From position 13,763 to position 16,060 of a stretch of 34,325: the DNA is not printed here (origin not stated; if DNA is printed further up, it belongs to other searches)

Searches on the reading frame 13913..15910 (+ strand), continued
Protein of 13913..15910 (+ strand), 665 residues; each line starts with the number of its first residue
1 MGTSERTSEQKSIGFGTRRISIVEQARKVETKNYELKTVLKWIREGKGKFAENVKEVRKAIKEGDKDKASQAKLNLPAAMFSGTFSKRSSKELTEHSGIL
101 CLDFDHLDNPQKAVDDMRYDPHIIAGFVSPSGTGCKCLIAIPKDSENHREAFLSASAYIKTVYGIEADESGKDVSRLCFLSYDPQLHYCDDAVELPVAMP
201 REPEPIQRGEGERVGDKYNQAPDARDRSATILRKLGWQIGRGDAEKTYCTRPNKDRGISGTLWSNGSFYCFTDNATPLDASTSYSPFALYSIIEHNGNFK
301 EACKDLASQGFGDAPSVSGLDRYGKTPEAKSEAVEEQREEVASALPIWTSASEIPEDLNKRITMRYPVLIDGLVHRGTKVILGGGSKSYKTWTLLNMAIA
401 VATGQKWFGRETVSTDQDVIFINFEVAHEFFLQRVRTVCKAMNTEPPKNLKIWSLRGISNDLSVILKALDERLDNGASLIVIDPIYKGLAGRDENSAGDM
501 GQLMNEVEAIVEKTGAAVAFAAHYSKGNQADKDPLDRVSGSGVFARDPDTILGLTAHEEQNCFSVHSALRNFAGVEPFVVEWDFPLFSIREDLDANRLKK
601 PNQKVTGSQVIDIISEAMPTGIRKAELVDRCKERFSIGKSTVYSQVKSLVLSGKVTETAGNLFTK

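Call 56: find_encoding_contigs(protein=P0012, flank=10000, max_places=3)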
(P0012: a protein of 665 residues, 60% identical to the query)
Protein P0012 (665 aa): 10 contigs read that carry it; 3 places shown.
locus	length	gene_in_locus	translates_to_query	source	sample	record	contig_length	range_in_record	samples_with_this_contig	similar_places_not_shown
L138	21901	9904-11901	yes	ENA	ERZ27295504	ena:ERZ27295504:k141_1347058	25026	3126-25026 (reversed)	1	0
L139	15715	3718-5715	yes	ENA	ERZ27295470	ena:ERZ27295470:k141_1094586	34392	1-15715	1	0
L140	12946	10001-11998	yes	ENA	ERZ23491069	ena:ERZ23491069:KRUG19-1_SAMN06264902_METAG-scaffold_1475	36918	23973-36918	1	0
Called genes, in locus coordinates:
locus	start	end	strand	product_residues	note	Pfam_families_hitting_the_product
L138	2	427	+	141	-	?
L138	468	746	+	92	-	-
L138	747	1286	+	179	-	-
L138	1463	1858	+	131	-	-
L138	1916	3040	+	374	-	-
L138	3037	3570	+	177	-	PF21448:DNMK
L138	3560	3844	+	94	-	-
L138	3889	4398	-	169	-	-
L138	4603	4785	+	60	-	-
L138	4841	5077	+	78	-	-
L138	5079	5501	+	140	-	PF07486:Hydrolase_2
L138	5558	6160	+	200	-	-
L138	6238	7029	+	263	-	PF12705:PDDEXK_1 (faint)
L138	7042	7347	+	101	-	PF08299:Bac_DnaA_C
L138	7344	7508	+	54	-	-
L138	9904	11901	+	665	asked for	PF08800:BT4734-like_N, PF13481:AAA_25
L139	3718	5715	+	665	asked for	PF08800:BT4734-like_N, PF13481:AAA_25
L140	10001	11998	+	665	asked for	PF08800:BT4734-like_N, PF13481:AAA_25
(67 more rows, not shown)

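Call 61: find_related_loci(query=A5, collection=viral_contigs, flank=7000)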
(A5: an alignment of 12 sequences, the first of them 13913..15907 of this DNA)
Query A5 (665 aa) in viral_contigs; peptide patterns used: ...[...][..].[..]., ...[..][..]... (x = any residue, [..] = any of these).
600 stretches matched a pattern (row limit reached: there are more); 579 encode a relative of the query (tblastn E <= 1e-3); the best 80 are kept; 80 distinct loci.
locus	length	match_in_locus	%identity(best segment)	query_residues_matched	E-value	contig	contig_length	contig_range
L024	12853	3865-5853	96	3-665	0e+0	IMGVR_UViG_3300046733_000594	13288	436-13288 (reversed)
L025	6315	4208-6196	96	1-665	0e+0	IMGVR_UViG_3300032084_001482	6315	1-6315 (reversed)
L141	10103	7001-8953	60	15-663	0e+0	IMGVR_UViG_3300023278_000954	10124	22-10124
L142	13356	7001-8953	59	15-663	0e+0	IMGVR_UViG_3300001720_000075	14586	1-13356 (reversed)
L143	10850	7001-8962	60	15-663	0e+0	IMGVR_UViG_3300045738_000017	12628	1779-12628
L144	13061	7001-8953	59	15-663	0e+0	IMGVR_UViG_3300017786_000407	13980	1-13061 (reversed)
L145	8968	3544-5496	59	15-663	0e+0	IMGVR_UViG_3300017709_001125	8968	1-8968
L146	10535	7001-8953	59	15-663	0e+0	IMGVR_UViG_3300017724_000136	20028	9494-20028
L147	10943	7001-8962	58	15-663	0e+0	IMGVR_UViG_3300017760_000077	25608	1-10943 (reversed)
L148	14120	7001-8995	57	3-663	0e+0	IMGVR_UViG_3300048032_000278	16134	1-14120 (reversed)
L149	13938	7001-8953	56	14-663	0e+0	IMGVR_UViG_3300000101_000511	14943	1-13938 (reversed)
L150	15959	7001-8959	59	15-663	0e+0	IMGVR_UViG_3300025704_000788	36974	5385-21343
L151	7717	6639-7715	53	15-369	1e-124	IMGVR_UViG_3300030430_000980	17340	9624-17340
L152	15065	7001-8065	32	2-341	4e-44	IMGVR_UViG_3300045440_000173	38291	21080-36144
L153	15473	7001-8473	28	70-578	6e-40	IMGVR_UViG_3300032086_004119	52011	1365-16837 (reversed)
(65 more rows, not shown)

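Call 71: find_encoding_contigs(protein=P0019, flank=8000, max_places=1)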
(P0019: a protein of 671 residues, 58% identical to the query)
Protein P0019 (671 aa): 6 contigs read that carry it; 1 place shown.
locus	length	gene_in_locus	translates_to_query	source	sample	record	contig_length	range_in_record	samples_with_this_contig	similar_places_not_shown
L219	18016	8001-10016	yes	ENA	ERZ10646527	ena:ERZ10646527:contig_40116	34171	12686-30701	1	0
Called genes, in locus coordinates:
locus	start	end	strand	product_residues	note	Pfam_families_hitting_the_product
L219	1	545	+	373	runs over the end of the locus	-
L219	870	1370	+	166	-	PF21448:DNMK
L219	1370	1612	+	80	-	-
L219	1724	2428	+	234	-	-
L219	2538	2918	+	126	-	-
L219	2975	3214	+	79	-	-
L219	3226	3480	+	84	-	-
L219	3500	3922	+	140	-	PF07486:Hydrolase_2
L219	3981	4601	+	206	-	-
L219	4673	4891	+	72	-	-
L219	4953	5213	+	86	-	-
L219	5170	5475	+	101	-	-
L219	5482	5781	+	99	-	PF08299:Bac_DnaA_C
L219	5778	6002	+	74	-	-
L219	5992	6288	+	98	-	-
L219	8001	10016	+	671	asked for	PF08800:BT4734-like_N, PF13481:AAA_25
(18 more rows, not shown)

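Call 72: find_encoding_contigs(protein=P0018, flank=8000, max_places=1)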
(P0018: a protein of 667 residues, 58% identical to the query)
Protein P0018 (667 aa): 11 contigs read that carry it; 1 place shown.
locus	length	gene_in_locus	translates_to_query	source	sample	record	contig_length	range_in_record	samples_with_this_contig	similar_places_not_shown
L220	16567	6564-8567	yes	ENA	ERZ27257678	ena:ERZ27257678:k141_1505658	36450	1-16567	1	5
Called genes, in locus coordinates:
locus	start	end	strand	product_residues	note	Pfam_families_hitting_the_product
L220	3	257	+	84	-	?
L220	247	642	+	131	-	PF25932:DUF7977 (faint)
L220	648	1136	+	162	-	-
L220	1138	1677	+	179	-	PF21448:DNMK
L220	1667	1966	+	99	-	-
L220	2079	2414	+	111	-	-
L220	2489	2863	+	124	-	-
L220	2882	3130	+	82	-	-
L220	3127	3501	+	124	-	PF01464:SLT (weak), PF05497:Destabilase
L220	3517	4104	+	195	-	-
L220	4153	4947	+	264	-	PF12705:PDDEXK_1 (faint)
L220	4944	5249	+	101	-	PF08299:Bac_DnaA_C (weak)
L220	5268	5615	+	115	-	-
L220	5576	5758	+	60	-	-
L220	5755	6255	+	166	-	-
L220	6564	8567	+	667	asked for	PF08800:BT4734-like_N, PF13481:AAA_25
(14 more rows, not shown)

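Call 73: find_encoding_contigs(protein=P0042, flank=8000, max_places=1)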
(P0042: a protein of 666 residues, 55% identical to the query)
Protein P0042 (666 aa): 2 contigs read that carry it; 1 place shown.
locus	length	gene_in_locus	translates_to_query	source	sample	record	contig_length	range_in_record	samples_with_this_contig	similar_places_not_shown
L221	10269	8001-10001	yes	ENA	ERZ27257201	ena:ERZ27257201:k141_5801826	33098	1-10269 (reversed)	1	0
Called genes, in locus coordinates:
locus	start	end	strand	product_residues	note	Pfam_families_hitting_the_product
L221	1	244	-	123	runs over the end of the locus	-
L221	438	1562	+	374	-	-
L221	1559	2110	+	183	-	PF21448:DNMK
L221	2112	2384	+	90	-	-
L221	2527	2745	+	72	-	-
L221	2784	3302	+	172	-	-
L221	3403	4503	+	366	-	-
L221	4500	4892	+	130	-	PF05497:Destabilase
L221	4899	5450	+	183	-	-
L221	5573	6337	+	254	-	-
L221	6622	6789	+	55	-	-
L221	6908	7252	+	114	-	-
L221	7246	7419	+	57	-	-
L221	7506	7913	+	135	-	-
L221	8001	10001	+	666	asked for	PF08800:BT4734-like_N, PF13481:AAA_25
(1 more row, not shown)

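Call 74: find_encoding_contigs(protein=P0038, flank=8000, max_places=1)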
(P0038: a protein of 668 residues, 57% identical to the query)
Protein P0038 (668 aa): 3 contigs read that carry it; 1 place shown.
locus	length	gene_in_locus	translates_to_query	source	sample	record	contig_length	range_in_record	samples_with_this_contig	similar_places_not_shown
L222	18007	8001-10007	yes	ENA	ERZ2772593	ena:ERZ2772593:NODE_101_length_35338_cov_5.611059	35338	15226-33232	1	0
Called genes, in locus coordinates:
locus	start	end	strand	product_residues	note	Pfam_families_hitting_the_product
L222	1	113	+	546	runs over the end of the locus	-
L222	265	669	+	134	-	-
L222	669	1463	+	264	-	-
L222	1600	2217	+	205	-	-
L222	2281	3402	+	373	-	-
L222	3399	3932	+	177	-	PF13173:AAA_14 (weak), PF13238:AAA_18 (faint), PF21448:DNMK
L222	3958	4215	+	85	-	-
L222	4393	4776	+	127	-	PF05497:Destabilase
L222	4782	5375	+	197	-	-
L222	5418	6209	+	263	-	PF12705:PDDEXK_1 (faint)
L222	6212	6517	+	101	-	PF08299:Bac_DnaA_C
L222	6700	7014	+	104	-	PF01527:HTH_Tnp_1 (faint)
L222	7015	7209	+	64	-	-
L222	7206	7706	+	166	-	-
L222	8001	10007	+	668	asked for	PF08800:BT4734-like_N, PF13481:AAA_25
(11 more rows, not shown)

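Call 83: find_encoding_contigs(protein=P0053, flank=8000, max_places=1)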
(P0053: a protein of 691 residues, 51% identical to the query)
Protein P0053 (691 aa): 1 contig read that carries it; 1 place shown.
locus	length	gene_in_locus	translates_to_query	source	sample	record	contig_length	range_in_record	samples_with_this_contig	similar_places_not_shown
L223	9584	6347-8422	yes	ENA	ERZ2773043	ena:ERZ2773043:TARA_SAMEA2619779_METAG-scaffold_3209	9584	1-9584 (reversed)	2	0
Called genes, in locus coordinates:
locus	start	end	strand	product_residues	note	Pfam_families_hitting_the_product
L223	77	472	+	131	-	-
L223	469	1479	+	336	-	-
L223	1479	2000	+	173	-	PF21448:DNMK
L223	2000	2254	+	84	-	-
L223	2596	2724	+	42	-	-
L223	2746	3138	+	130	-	PF01464:SLT (weak), PF05497:Destabilase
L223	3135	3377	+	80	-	-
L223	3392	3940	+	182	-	-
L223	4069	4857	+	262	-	PF12705:PDDEXK_1 (weak)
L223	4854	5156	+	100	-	PF08299:Bac_DnaA_C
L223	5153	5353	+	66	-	-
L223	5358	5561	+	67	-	-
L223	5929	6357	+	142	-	-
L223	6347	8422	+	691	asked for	PF08800:BT4734-like_N, PF13481:AAA_25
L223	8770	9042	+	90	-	-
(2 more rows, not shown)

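Call 84: find_encoding_contigs(protein=P0047, flank=8000, max_places=1)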
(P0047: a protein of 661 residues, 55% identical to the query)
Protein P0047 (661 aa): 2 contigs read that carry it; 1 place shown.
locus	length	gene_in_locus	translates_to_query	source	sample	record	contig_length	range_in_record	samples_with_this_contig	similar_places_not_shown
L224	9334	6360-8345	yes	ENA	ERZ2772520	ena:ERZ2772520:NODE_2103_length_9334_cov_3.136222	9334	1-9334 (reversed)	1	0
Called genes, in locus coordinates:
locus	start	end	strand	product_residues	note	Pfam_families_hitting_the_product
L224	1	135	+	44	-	?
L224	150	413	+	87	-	-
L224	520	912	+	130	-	PF01464:SLT, PF05497:Destabilase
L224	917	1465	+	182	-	-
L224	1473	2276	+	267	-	-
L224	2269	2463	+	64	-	-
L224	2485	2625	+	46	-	-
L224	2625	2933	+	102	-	-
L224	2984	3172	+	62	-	-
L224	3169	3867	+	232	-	PF01503:PRA-PH, PF07659:DUF1599 (weak)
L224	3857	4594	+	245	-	PF00303:Thymidylat_synt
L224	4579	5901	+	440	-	PF13522:GATase_6, PF13537:GATase_7, PF00733:Asn_synthase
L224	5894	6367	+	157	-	PF00383:dCMP_cyt_deam_1, PF14437:MafB19-deam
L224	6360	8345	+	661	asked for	PF08800:BT4734-like_N, PF13481:AAA_25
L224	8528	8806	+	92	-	-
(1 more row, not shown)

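Call 85: find_encoding_contigs(protein=P0039, flank=8000, max_places=1)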
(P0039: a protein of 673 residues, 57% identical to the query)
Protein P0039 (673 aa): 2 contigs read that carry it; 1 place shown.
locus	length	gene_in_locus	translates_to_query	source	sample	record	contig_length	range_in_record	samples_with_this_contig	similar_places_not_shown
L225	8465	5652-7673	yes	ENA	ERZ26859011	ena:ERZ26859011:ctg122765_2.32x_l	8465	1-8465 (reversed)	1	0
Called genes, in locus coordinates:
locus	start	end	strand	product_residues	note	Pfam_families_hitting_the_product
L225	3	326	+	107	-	?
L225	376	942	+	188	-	-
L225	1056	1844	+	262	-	PF12705:PDDEXK_1 (faint)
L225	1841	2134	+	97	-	PF08299:Bac_DnaA_C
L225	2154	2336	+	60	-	-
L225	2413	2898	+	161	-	-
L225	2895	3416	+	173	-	-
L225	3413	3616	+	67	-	-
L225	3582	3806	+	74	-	-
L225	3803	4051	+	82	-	-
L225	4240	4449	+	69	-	-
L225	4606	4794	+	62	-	-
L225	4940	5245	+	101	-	-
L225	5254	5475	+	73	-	-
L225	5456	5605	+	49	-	-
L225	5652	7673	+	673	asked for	PF08800:BT4734-like_N, PF13481:AAA_25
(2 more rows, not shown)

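Call 91: predict_structure(alignment_id=A6)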
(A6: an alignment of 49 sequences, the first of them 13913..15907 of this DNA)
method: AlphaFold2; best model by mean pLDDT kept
length: 665 residues; sequences in the alignment: 49
mean_pLDDT: 86.7   pTM: 0.49
mean pLDDT of the five models: 86.7, 86.2, 85.9, 85.3, 84.7
residues with pLDDT >= 90: 396; 70-90: 206; 50-70: 25; < 50: 38
segments of 3 or more residues with pLDDT < 50: 1-12, 203-209, 316-329
pLDDT, mean of each block of 10 residues (from residue 1): 32 81 92 97 89 93 93 94 95 96 95 91 96 96 91 88 86 92 95 78 48 84 92 92 83 78 91 81 90 89 86 55 39 60 79 88 89 94 89 97 95 94 95 97 96 94 92 92 91 83 92 95 80 75 73 92 92 91 95 90 82 93 94 89 89 91 93
secondary structure, 60 per line:
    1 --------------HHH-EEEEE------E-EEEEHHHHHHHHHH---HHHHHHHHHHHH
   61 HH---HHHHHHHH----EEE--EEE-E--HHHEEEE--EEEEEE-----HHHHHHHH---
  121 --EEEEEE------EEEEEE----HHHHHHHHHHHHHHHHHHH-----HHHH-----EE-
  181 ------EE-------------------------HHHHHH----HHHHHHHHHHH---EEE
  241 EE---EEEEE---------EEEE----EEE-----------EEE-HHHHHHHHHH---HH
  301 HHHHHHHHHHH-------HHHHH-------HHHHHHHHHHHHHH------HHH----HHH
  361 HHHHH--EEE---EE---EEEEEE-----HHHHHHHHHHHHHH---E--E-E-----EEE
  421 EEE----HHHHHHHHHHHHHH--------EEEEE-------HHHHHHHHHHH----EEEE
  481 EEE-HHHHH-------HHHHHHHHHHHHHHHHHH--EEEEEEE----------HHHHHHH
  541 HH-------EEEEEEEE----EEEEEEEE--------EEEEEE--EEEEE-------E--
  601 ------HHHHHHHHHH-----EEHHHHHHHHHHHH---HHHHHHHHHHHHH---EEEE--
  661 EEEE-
elements in order: E19-23 E32-35 H36-45 H49-62 H66-73 E78-80 E83-85 E93-96 E99-104 H110-117 E123-128 E135-140 H145-163 H169-172 H214-219 H224-234 E238-242 E246-250 E260-263 E268-270 E282-284 H286-295 H299-311 H319-323 H331-344 H358-365 E368-370 E379-384 H390-403 E418-423 H428-441 E450-454 H462-472 E477-483 H485-489 H497-514 E517-523 H534-542 E550-557 E562-569 E578-583 E586-590 H607-616 H624-635 H639-651 E655-658 E661-664

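Call 95: fold_search(model_id=the predicted structure, library=pdb)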
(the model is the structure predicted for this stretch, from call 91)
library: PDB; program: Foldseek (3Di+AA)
matches with E <= 10: 1763; with E <= 0.001: 782
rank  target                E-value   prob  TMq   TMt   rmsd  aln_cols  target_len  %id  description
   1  4esv_J                4.3e-12  1.00  0.29  0.45  14.5       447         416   13  A New Twist on the Translocation Mechanism of Helicases from the Structure of DnaB with its Substrates (released 2012-10-24)
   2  2r6d_A                1.7e-11  1.00  0.25  0.39  19.9       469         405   13  Crystal Form B1 (released 2008-06-10)
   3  4esv_K                2.7e-11  1.00  0.29  0.44  19.7       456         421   14  A New Twist on the Translocation Mechanism of Helicases from the Structure of DnaB with its Substrates (released 2012-10-24)
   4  4esv_F                4.5e-11  1.00  0.30  0.45  14.5       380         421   17  A New Twist on the Translocation Mechanism of Helicases from the Structure of DnaB with its Substrates (released 2012-10-24)
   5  2r6a_A                4.5e-11  1.00  0.26  0.40  17.7       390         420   14  Crystal Form BH1 (released 2007-11-06)
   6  2r6d_C                4.8e-11  1.00  0.24  0.39  19.8       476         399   13  Crystal Form B1 (released 2008-06-10)
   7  4esv_E                6.0e-11  1.00  0.26  0.40  19.7       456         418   14  A New Twist on the Translocation Mechanism of Helicases from the Structure of DnaB with its Substrates (released 2012-10-24)
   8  9q2a_B                7.2e-11  1.00  0.25  0.47  12.0       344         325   13  BCDX2-CX3-RAD51-RAD51-ssDNA supercomplex (released 2026-03-04)
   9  2r6e_A                9.6e-11  1.00  0.27  0.44  16.9       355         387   14  Crystal Form B2 (released 2007-11-06)
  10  4esv_I                9.6e-11  1.00  0.28  0.42  19.6       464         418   14  A New Twist on the Translocation Mechanism of Helicases from the Structure of DnaB with its Substrates (released 2012-10-24)
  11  4esv_L                1.1e-10  1.00  0.29  0.44  12.2       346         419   15  A New Twist on the Translocation Mechanism of Helicases from the Structure of DnaB with its Substrates (released 2012-10-24)
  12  4esv_A                1.1e-10  1.00  0.26  0.41  16.1       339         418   15  A New Twist on the Translocation Mechanism of Helicases from the Structure of DnaB with its Substrates (released 2012-10-24)
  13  6qel_E                1.4e-10  1.00  0.30  0.43  11.4       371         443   13  E. coli DnaBC apo complex (released 2019-03-06)
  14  1nlf_A                1.5e-10  1.00  0.28  0.66   5.0       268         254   15  Crystal Structure of DNA Helicase RepA in complex with sulfate at 1.95 A resolution (released 2003-04-29)
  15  9svx_B                1.5e-10  1.00  0.27  0.53   8.7       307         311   16  XRCC3-RAD51C-RAD51D-XRCC2 (XRCC3 complex) capping a RAD51 filament on single stranded DNA (released 2025-11-26)
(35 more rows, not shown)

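Call 97: find_related_loci(query=A5, collection=genome_contigs, flank=4000)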
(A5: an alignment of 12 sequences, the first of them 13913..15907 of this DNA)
Query A5 (665 aa) in genome_contigs; peptide patterns used: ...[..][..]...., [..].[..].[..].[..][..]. (x = any residue, [..] = any of these).
223 stretches matched a pattern; 175 encode a relative of the query (tblastn E <= 1e-3); the best 80 are kept; 80 distinct loci.
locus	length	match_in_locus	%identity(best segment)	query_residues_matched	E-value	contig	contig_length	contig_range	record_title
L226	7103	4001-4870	42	20-314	2e-59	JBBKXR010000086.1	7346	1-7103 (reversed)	MAG: Verrucomicrobiales bacterium isolate metabat_bins.133 k119_2771385, whole genome shotgun sequence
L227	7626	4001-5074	33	2-340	3e-47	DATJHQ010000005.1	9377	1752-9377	MAG TPA_asm: Rariglobus sp. isolate SMAG_U15516 k141_26093, whole genome shotgun sequence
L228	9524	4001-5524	36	20-659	2e-44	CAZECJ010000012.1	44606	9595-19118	MAG TPA_asm: uncultured Verrucomicrobiota bacterium isolate SRP192927_co1_293 genome assembly, contig: NODE_1197_length_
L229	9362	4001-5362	32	65-529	1e-43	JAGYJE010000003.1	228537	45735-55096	MAG: Puniceicoccaceae bacterium isolate M30B33 3, whole genome shotgun sequence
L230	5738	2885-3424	41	20-195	6e-38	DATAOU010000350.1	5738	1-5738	MAG TPA_asm: Pyrinomonadaceae bacterium isolate SMAG_U7053 k141_5760992, whole genome shotgun sequence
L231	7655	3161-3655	46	20-187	5e-34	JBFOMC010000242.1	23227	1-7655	MAG: Flavobacteriaceae bacterium isolate E16Bin-3-2 c_000000000269, whole genome shotgun sequence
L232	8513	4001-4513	42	32-198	6e-33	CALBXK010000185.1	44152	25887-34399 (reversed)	MAG TPA_asm: uncultured Spartobacteria bacterium isolate ERR2206771_bin.61_CONCOCT_v1.1_MAG genome assembly, contig: ERZ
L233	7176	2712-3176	44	53-205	2e-31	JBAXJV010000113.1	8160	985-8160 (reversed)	MAG: bacterium isolate ELA384 MAG384_113, whole genome shotgun sequence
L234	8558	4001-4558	36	19-207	2e-29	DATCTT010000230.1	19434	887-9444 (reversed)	MAG TPA_asm: Candidatus Ozemobacteraceae bacterium isolate SMAG_U7338 k141_72998, whole genome shotgun sequence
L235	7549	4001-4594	38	20-214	9e-29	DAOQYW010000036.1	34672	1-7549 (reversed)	MAG TPA_asm: Bacteroidales bacterium isolate AMR_MDS_1000 NODE_1451_length_34672_cov_6.932143, whole genome shotgun sequ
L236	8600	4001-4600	36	14-219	2e-28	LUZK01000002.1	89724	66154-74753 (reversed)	MAG: Bacteroidales bacterium Bact_19 Bact_19_contig_180, whole genome shotgun sequence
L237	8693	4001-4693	34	15-234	2e-28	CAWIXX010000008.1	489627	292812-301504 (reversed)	MAG: uncultured Verrucomicrobiae bacterium isolate MFD05841.bin.2.124 genome assembly, contig: contig_40931, whole genom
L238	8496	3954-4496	38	31-210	1e-28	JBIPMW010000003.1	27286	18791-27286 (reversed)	MAG: Crocinitomicaceae bacterium isolate ME2017-07-18_3300034272_group7_bin207 Rohwer_bin786_scaffold_521_c1, whole geno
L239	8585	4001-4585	35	14-214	3e-28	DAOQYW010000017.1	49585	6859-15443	MAG TPA_asm: Bacteroidales bacterium isolate AMR_MDS_1000 NODE_789_length_49585_cov_7.051282, whole genome shotgun seque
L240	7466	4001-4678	35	30-230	5e-28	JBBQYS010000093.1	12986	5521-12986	MAG: Chitinophagales bacterium isolate Co_metawrap_2173 Cmw_2173_k141_6622316_length_12986_cov_16.9950, whole genome sho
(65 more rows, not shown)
